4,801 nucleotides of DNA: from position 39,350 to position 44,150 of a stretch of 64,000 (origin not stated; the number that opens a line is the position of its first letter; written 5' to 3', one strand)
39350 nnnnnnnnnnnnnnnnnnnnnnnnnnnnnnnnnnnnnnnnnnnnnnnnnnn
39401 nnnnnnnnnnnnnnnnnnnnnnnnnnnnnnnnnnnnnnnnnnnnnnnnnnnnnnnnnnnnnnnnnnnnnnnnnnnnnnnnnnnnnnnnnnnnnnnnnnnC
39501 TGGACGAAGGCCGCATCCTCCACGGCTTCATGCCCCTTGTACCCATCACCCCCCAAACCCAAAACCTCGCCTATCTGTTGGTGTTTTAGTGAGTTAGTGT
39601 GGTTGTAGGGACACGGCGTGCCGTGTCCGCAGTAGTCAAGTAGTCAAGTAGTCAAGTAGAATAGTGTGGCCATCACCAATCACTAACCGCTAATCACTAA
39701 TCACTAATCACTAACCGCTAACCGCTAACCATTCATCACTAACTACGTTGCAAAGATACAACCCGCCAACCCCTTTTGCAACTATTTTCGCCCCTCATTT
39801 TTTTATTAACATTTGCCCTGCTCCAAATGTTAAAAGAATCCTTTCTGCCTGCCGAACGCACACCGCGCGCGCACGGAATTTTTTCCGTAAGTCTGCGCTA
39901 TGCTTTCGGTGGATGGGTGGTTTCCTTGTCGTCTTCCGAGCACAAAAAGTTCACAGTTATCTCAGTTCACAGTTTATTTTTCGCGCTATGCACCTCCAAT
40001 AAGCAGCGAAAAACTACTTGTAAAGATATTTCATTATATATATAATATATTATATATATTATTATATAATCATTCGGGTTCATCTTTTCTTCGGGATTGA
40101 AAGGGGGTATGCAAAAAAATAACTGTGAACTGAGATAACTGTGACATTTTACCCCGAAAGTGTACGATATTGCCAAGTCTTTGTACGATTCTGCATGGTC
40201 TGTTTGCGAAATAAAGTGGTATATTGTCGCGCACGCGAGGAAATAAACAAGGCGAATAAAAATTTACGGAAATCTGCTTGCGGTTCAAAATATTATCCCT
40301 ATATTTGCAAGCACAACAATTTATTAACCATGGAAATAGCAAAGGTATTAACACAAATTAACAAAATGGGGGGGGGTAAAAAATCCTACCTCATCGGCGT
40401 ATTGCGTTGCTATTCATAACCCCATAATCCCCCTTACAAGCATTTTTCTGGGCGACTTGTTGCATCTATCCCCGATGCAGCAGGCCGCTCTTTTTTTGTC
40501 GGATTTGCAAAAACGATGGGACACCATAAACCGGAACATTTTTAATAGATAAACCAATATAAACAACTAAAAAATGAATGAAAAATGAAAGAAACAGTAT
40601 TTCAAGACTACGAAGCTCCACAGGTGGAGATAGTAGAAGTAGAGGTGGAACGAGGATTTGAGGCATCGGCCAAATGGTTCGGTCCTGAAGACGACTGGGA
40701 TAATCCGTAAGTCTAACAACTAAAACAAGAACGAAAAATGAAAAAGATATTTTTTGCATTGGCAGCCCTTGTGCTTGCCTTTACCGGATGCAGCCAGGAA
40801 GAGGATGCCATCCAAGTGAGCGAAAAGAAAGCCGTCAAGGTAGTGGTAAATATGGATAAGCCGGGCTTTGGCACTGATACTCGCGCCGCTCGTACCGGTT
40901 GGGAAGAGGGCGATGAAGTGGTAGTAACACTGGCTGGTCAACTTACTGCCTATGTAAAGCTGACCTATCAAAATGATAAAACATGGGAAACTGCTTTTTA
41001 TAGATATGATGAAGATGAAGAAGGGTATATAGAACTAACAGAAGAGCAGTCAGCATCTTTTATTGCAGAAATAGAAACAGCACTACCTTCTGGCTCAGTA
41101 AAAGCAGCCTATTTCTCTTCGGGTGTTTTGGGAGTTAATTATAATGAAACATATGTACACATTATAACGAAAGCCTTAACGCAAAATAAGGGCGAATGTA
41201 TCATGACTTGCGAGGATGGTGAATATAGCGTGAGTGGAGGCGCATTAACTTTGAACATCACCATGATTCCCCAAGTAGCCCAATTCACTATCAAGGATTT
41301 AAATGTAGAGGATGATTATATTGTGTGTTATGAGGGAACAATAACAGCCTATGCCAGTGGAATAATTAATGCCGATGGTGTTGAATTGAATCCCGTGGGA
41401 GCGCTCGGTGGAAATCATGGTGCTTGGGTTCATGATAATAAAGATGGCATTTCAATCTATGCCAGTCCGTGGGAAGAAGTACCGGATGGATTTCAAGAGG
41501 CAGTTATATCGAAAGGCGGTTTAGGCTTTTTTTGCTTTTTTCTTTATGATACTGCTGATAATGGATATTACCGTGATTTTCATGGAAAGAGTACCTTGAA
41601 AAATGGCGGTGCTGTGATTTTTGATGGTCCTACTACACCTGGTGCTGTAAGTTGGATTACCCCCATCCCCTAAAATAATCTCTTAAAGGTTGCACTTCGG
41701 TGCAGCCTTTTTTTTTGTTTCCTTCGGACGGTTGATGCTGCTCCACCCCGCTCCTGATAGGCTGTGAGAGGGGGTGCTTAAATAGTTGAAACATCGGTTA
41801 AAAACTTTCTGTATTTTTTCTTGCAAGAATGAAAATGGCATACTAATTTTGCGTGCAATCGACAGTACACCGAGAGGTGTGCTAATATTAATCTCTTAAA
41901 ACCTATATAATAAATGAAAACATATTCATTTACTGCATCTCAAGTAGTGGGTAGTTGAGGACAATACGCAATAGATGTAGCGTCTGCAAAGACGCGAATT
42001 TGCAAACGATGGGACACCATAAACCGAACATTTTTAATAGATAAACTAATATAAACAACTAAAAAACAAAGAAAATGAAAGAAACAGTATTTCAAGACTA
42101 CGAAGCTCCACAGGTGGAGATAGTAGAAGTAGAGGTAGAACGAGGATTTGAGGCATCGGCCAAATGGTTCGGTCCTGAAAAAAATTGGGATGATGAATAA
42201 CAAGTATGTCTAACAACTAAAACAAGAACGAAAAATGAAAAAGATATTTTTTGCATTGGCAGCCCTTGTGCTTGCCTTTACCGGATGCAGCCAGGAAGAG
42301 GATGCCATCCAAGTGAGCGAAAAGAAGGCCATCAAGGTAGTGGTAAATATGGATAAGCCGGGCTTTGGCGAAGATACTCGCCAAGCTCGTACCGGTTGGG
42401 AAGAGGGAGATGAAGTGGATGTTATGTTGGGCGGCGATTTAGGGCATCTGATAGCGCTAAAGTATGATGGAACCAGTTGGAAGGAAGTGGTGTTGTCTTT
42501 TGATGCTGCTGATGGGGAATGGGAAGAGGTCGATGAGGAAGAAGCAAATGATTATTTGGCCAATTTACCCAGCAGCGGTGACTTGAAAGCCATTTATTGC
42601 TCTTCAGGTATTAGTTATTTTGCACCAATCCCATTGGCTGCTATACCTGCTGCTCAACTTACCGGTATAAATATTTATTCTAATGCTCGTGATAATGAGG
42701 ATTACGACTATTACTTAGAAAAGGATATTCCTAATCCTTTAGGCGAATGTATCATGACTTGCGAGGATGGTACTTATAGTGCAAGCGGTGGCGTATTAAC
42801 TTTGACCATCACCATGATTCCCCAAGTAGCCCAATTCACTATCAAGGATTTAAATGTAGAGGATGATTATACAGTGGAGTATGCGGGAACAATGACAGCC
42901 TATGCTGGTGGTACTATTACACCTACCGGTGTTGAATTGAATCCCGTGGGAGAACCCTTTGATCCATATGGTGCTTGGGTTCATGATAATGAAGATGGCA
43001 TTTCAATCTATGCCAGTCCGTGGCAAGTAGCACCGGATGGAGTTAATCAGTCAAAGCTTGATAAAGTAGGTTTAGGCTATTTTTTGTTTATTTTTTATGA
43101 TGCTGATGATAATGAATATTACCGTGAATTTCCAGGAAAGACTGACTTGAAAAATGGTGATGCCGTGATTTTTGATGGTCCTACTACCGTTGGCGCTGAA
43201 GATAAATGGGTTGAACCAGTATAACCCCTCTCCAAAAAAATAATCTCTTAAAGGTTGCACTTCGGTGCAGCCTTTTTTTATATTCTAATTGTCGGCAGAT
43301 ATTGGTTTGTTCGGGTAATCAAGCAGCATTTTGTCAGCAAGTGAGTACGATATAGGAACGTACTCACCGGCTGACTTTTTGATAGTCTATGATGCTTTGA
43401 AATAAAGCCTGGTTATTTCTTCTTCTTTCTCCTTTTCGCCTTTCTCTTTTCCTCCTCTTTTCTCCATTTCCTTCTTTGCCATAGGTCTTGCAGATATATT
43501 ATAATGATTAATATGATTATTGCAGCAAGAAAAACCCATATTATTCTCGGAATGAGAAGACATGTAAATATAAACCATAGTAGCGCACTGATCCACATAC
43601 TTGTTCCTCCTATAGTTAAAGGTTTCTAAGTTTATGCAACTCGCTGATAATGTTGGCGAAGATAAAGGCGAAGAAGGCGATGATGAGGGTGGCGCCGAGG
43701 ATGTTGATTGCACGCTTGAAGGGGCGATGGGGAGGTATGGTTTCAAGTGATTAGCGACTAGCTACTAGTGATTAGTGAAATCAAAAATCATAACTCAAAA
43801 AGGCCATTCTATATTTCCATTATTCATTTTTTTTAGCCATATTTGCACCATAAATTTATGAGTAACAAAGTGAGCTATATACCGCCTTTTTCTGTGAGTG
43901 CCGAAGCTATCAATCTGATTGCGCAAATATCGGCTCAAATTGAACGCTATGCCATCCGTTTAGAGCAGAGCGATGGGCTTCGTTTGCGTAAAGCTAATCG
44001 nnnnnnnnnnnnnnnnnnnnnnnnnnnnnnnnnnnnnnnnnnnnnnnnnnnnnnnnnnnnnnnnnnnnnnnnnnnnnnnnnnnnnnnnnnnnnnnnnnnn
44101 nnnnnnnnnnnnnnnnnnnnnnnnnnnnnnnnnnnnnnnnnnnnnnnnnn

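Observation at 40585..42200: Two unannotated 41-aa peptides with an invariant 35-aa leader-like part and a variable acidic tail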

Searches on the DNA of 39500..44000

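Call 100: search_rna_families(source=window, start=39500, end=44000, threshold=evalue, max_evalue=1)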
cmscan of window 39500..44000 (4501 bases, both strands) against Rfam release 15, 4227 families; matches with E-value up to 1: 6.
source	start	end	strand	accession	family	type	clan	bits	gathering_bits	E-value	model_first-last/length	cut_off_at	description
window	39948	40146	-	RF04174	MIR4208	Gene; miRNA;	-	37.9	140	0.0027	1-191/191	no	MIR4208 microRNA precursor family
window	39950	40146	+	RF04174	MIR4208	Gene; miRNA;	-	37.4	140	0.0034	1-191/191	no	MIR4208 microRNA precursor family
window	43195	43283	+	RF02076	STnc100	Gene; sRNA;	-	29.7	47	0.00097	1-206/206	no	Gammaproteobacterial sRNA STnc100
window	41651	41715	+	RF01489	sbrA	Gene; sRNA;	-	24.4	45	0.08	1-71/71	no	Listeria sRNA sbrA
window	39934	40160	-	RF04139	MIR841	Gene; miRNA;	-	23.6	200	0.12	1-212/212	no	MIR841 microRNA precursor family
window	40912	40957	-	RF04237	mir-1490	Gene; miRNA;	-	20.3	75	0.35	1-77/77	no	mir-1490 microRNA precursor family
